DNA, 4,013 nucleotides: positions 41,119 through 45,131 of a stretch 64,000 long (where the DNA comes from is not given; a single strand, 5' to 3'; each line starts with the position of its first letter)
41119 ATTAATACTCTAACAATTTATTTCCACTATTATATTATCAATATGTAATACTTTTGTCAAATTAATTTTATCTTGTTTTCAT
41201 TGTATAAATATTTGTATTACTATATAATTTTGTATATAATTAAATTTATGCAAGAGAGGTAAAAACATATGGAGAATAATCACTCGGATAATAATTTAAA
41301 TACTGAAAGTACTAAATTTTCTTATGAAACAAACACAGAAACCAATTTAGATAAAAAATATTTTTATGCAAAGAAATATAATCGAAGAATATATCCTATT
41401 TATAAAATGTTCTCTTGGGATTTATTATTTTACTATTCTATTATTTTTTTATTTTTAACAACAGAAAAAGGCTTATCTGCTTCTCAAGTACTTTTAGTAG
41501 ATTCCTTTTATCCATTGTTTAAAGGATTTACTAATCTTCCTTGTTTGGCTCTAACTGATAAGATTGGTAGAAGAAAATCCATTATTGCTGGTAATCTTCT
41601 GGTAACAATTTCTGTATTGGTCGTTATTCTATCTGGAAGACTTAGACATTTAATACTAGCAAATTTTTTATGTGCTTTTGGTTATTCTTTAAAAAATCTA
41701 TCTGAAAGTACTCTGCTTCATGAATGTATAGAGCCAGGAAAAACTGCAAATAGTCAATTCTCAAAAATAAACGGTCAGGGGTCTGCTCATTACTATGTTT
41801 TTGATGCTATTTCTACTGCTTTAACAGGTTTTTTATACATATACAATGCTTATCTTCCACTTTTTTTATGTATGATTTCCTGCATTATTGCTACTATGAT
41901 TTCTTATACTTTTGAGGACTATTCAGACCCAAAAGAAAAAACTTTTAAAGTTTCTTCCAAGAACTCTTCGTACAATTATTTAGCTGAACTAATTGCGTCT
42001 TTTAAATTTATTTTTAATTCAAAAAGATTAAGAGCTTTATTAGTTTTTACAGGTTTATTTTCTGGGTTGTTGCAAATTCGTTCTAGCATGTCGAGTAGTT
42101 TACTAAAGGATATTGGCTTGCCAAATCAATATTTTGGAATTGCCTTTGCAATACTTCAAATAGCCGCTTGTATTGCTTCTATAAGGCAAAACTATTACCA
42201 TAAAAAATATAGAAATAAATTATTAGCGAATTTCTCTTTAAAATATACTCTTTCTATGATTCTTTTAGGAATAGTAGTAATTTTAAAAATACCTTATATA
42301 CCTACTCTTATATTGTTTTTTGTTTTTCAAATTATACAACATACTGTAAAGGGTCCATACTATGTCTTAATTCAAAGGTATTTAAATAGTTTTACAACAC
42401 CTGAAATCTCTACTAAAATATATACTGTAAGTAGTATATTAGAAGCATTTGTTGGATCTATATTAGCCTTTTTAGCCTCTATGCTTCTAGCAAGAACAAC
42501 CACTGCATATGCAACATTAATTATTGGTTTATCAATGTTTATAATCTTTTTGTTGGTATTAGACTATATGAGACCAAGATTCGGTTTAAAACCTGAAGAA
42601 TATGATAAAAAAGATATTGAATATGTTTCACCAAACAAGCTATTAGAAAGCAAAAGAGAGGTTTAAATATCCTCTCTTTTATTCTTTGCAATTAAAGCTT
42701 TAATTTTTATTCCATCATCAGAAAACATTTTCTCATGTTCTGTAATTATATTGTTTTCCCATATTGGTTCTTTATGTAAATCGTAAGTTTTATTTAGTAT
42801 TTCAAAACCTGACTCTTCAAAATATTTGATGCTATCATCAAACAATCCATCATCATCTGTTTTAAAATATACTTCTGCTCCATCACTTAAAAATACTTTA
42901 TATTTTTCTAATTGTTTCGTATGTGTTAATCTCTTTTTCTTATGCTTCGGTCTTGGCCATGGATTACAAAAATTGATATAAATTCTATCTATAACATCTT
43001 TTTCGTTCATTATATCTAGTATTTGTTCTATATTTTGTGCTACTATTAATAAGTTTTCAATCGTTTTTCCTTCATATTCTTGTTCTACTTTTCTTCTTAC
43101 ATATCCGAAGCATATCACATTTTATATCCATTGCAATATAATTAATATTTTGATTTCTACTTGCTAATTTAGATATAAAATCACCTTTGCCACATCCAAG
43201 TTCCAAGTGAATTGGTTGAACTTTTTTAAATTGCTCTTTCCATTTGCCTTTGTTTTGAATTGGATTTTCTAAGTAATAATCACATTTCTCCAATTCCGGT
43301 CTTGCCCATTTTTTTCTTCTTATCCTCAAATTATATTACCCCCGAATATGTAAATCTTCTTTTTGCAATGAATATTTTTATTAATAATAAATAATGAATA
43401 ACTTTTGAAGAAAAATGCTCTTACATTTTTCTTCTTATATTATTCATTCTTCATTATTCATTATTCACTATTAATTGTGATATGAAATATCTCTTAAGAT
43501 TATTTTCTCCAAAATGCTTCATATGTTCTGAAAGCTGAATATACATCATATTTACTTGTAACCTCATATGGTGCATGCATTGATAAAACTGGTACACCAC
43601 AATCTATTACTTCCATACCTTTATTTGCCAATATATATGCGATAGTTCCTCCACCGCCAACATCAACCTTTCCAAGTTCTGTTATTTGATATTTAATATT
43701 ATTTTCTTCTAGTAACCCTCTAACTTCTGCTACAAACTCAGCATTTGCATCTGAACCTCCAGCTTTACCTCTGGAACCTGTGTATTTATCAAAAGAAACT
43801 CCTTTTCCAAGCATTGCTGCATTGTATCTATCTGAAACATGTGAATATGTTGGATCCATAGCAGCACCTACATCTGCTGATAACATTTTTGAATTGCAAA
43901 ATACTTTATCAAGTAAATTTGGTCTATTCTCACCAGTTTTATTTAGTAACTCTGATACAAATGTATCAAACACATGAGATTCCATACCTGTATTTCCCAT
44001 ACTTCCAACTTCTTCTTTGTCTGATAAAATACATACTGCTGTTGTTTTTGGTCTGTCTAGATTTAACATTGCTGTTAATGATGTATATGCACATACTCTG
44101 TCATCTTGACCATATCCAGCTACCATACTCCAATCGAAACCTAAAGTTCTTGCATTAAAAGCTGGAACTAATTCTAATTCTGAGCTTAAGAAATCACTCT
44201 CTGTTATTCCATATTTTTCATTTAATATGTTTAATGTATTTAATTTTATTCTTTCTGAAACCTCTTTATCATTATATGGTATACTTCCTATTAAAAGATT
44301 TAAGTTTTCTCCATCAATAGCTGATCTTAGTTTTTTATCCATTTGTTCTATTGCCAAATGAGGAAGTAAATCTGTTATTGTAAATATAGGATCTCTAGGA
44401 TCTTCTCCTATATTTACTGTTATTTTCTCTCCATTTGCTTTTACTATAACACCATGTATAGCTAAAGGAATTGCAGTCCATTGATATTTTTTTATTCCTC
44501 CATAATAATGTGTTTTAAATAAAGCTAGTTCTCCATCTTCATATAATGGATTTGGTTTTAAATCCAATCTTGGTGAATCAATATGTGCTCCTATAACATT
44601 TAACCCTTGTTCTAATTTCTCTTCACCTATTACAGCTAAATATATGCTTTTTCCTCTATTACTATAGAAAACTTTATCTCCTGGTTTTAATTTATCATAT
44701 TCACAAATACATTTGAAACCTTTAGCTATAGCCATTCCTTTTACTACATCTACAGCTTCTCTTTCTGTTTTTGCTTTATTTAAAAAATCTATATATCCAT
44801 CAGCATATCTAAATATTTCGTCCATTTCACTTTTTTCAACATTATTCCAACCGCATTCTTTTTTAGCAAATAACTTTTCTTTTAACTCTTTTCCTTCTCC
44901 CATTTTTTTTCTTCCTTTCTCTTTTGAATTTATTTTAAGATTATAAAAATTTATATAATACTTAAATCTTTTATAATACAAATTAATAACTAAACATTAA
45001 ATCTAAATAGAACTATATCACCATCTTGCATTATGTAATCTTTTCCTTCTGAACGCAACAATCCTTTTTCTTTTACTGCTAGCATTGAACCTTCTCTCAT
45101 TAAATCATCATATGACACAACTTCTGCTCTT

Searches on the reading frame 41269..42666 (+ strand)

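Call 28: search_protein_families(library=ncbifam, max_evalue=1e-10, proteins=[window:41269-42666:+])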
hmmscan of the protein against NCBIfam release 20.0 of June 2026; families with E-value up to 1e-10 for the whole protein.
window:41269-42666:+ (465 aa): 1 family
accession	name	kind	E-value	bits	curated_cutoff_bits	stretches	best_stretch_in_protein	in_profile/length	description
TIGR00900.1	2A0121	subfamily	7.7e-12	45.2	319.6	1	63-408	25-361/364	H+ Antiporter protein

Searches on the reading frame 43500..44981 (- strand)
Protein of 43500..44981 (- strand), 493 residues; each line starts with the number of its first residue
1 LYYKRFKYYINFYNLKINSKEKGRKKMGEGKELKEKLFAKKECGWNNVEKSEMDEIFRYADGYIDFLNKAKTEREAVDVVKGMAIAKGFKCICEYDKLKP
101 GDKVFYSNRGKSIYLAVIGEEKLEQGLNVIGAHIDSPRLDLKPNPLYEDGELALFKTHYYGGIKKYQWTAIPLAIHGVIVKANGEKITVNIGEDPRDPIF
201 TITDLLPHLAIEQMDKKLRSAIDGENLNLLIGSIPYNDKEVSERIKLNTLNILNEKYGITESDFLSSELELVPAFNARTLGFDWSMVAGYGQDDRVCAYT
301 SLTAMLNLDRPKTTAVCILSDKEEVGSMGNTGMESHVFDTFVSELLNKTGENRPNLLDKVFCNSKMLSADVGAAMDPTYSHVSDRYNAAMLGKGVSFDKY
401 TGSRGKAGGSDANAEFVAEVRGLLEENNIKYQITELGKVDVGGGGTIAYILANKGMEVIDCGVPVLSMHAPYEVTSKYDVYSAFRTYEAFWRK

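Call 28: search_protein_families(library=ncbifam, max_evalue=1e-10, proteins=[window:43500-44981:-])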
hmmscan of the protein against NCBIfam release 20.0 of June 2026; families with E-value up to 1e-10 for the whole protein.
window:43500-44981:- (493 aa): 2 families
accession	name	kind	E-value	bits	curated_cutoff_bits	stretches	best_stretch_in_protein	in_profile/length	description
NF002600.0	PRK02256.1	equivalog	2.6e-210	698.8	529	1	35-492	3-461/463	aminopeptidase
NF002759.0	PRK02813.1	equivalog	3.4e-58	197.6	356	1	59-492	8-428/430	M18 family aminopeptidase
